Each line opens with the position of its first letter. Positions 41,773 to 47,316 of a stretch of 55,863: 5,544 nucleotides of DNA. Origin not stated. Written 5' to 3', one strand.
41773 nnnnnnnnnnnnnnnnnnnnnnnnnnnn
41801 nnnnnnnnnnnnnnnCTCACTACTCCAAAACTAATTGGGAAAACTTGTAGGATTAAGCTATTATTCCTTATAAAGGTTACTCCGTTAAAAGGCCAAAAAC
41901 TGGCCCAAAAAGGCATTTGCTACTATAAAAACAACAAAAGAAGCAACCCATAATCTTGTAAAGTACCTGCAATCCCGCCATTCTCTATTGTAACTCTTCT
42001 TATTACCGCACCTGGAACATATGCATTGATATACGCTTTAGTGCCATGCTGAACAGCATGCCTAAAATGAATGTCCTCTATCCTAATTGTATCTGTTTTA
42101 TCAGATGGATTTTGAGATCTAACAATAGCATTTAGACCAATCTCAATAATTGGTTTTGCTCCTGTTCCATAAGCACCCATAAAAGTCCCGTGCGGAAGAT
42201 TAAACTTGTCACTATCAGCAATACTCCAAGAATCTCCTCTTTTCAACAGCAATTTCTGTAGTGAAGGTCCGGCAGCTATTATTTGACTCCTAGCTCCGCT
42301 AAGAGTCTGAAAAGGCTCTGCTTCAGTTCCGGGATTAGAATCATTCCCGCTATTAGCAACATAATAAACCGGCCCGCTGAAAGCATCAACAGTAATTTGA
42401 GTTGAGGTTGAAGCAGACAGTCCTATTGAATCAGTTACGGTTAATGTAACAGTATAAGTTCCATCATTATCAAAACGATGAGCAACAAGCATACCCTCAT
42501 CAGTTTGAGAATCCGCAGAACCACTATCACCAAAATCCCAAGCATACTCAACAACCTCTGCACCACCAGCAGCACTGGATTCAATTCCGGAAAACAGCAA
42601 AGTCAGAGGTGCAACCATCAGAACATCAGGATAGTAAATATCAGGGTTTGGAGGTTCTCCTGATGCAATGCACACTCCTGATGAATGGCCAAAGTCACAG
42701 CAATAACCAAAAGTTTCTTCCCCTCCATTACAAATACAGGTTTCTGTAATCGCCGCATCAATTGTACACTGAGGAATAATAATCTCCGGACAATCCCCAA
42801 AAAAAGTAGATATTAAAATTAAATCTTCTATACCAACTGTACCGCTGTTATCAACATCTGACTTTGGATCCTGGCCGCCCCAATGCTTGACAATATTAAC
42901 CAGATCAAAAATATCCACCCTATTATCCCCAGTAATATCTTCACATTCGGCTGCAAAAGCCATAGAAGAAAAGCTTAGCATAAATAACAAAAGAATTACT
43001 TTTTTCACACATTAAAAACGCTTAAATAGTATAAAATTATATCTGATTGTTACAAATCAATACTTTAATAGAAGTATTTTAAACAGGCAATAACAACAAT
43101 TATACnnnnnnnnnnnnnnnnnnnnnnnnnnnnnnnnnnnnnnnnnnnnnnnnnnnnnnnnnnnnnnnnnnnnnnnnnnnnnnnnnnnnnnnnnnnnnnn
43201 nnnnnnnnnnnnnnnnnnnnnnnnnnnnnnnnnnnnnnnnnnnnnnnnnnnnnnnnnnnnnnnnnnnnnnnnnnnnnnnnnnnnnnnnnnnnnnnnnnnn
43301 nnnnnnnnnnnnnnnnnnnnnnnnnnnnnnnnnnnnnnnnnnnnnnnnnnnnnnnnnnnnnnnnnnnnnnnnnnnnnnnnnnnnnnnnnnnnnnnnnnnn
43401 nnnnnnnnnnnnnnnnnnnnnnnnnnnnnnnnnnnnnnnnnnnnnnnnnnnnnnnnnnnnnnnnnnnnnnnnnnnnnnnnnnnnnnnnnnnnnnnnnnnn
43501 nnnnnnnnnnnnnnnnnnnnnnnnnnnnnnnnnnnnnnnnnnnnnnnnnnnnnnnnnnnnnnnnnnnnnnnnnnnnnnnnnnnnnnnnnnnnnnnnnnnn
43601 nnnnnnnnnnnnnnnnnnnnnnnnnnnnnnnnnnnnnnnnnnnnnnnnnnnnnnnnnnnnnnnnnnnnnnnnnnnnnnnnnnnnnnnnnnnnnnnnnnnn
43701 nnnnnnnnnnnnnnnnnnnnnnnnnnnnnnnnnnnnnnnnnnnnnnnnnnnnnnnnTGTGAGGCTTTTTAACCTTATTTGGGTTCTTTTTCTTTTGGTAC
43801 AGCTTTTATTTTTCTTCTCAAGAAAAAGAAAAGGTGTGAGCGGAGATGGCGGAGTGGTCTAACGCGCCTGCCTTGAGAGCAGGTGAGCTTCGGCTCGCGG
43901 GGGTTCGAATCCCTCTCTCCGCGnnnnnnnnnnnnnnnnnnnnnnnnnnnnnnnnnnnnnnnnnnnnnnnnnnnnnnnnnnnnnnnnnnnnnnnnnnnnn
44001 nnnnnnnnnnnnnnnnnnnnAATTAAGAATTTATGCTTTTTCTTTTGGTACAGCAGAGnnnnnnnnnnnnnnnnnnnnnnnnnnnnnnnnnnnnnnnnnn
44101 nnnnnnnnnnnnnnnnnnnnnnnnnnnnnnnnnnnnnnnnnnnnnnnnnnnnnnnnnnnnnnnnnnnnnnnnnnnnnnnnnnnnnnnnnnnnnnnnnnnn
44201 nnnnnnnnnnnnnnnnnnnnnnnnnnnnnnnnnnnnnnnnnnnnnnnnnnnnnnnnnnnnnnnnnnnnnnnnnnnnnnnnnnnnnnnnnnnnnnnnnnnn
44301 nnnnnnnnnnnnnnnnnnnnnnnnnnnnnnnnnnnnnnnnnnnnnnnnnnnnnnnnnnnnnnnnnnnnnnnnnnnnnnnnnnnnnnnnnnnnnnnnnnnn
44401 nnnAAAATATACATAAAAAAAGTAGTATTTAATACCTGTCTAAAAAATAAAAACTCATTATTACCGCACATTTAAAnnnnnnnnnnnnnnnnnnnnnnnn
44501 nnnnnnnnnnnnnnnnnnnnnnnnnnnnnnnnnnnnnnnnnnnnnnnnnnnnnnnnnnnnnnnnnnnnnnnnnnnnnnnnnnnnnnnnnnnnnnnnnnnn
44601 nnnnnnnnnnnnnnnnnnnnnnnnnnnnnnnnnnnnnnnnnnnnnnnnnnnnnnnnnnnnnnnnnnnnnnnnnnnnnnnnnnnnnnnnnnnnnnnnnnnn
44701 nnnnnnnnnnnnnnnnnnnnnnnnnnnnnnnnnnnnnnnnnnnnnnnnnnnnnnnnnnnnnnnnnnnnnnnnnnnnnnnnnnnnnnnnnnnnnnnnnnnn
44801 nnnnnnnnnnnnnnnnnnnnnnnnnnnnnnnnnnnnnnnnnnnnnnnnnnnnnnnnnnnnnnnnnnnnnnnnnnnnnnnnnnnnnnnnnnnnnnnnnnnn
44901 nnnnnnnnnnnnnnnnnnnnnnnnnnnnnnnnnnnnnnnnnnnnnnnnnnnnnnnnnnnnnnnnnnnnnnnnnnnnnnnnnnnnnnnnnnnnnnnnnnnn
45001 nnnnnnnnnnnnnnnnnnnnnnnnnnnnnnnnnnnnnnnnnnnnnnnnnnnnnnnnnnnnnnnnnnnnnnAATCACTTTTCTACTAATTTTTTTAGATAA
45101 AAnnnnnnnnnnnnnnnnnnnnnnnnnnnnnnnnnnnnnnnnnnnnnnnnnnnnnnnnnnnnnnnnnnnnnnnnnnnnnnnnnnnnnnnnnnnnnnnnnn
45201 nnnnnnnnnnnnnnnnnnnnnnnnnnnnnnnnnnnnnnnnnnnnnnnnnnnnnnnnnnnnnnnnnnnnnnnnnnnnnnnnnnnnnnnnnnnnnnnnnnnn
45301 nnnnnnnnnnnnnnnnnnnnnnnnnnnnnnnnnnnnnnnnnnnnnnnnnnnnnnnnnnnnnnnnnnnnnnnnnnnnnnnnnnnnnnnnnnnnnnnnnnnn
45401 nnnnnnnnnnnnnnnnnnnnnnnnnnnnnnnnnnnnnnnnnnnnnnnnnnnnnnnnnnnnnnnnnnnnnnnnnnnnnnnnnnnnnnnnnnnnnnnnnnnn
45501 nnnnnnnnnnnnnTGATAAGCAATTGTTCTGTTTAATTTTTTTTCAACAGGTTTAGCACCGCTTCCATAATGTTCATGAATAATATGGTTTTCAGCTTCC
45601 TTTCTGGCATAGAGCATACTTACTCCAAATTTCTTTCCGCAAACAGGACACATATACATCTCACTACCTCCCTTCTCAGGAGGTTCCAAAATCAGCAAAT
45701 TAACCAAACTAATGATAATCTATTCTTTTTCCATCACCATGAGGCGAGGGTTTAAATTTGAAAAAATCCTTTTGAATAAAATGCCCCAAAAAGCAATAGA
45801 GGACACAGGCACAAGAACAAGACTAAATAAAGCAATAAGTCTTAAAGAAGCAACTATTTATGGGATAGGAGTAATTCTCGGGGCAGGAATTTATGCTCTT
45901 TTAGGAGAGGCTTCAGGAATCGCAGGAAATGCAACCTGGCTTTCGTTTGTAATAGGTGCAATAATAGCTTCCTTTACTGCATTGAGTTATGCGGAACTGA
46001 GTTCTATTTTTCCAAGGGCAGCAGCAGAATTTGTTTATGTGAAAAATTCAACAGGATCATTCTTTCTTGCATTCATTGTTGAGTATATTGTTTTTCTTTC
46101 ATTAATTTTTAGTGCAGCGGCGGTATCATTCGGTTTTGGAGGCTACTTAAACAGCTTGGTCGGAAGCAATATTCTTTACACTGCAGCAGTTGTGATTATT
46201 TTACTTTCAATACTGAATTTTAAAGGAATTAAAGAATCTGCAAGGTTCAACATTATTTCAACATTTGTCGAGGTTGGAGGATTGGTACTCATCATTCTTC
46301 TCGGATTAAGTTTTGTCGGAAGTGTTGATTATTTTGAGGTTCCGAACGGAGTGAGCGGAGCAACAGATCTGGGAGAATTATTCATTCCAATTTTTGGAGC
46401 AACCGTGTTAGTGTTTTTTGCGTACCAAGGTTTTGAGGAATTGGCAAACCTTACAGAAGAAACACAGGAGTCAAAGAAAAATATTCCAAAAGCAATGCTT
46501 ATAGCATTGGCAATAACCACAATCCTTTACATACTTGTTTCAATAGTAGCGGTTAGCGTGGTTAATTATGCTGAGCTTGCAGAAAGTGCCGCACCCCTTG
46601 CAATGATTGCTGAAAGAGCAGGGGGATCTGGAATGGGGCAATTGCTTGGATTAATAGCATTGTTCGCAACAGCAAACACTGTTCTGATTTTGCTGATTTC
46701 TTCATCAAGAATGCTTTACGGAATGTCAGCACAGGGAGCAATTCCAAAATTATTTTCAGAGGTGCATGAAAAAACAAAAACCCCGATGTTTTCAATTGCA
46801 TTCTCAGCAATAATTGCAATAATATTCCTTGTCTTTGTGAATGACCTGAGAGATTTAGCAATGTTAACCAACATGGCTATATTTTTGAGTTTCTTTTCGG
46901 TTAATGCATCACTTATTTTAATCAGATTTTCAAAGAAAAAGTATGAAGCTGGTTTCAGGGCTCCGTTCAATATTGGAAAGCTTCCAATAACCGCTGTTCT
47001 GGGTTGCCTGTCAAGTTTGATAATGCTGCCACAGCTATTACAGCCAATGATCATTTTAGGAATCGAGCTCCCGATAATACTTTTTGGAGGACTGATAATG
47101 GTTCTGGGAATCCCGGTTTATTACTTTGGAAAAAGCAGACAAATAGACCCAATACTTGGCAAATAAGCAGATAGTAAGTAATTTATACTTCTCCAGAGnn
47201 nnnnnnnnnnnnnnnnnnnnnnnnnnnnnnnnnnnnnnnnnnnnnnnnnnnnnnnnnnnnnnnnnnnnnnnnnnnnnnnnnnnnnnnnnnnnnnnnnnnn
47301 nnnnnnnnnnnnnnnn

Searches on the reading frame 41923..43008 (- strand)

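Call 31: search_protein_families(library=pfam, proteins=[window:41923-43008:-], max_evalue=0.001)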
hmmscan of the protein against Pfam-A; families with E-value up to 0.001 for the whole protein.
window:41923-43008:- (361 aa): 3 families
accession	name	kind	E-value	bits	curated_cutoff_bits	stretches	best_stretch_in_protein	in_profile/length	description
PF18911.6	PKD_4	-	1.7e-15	57.3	27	1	119-204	3-82/85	PKD domain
PF00801.26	PKD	-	6.1e-11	42.6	23.5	1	149-203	26-77/80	PKD domain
PF22352.2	K319L-like_PKD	-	4.7e-05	23.8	27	1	140-207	17-84/84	K319L-like, PKD domain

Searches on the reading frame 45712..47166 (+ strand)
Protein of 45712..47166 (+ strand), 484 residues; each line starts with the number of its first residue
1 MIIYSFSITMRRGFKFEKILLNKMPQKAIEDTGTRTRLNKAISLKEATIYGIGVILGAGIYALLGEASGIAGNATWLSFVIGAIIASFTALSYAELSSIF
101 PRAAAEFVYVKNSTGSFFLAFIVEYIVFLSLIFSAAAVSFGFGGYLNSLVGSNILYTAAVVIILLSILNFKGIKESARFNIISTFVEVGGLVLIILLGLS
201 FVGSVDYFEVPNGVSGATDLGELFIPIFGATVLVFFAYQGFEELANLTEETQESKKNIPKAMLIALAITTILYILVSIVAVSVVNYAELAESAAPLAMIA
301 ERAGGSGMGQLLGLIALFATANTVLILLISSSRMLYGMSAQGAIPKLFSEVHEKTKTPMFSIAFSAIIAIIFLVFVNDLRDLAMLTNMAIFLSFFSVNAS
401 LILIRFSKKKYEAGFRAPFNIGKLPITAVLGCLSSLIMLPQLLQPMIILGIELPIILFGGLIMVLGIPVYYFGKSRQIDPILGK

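Call 31: search_protein_families(library=pfam, proteins=[window:45712-47166:+], max_evalue=0.001)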
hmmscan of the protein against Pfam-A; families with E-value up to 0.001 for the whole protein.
window:45712-47166:+ (484 aa): 3 families
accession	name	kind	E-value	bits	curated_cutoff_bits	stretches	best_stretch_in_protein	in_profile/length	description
PF13520.12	AA_permease_2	-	2.3e-51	175.5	27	1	42-445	1-407/427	Amino acid permease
PF00324.27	AA_permease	-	9.6e-38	130.5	24.6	1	49-438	4-416/470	Amino acid permease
PF03845.19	Spore_permease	-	3.2e-05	23.4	23.4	1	42-365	2-305/321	Spore germination protein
